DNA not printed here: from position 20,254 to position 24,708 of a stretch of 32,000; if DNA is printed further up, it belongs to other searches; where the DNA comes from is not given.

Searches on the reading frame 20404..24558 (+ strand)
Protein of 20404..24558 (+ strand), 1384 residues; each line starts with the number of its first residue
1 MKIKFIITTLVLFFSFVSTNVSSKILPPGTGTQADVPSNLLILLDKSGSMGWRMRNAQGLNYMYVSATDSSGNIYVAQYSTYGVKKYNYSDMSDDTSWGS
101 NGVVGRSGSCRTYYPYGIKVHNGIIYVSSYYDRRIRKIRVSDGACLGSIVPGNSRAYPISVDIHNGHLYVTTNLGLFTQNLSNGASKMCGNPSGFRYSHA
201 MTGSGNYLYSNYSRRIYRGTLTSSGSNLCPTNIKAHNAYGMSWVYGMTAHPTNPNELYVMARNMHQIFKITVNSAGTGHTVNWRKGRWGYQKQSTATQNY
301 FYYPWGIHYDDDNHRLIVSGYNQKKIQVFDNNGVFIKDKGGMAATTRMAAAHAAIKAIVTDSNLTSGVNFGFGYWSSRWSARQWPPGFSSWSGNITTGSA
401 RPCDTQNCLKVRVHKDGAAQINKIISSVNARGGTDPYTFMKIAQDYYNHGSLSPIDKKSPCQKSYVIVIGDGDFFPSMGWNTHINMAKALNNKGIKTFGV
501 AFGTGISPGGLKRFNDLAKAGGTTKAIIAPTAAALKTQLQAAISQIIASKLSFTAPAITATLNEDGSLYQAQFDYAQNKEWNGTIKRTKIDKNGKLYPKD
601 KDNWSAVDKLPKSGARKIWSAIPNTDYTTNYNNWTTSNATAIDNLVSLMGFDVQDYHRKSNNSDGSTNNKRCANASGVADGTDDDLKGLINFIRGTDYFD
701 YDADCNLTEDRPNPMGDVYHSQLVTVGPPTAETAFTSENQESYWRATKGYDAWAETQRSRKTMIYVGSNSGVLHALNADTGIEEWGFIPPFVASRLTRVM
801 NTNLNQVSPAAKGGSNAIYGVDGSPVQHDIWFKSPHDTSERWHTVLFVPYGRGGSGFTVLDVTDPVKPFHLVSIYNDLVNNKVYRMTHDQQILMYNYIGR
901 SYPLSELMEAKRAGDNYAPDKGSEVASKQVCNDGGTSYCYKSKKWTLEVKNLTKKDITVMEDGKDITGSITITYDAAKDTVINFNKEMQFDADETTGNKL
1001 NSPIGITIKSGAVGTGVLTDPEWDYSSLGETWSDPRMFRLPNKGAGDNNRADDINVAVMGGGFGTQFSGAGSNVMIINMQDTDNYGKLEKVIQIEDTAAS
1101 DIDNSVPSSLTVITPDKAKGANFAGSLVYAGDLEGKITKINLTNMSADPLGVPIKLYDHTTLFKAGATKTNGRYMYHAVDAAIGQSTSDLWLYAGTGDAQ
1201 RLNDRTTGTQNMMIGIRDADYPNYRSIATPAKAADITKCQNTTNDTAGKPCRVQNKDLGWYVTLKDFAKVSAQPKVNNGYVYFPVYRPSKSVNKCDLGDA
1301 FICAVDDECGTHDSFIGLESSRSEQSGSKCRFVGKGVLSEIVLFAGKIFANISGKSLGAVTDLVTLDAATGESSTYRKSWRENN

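Call 8: search_protein_families(library=pfam, proteins=[window:20404-24558:+], max_evalue=0.01)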
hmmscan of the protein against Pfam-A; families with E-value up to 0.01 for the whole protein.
window:20404-24558:+ (1384 aa): 2 families
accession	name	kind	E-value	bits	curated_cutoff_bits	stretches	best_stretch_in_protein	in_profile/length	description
PF01436.27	NHL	-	0.0055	17.1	20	0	301-329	1-28/28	NHL repeat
PF13519.12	VWA_2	-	0.0083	17.2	27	0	415-472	56-106/107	von Willebrand factor type A domain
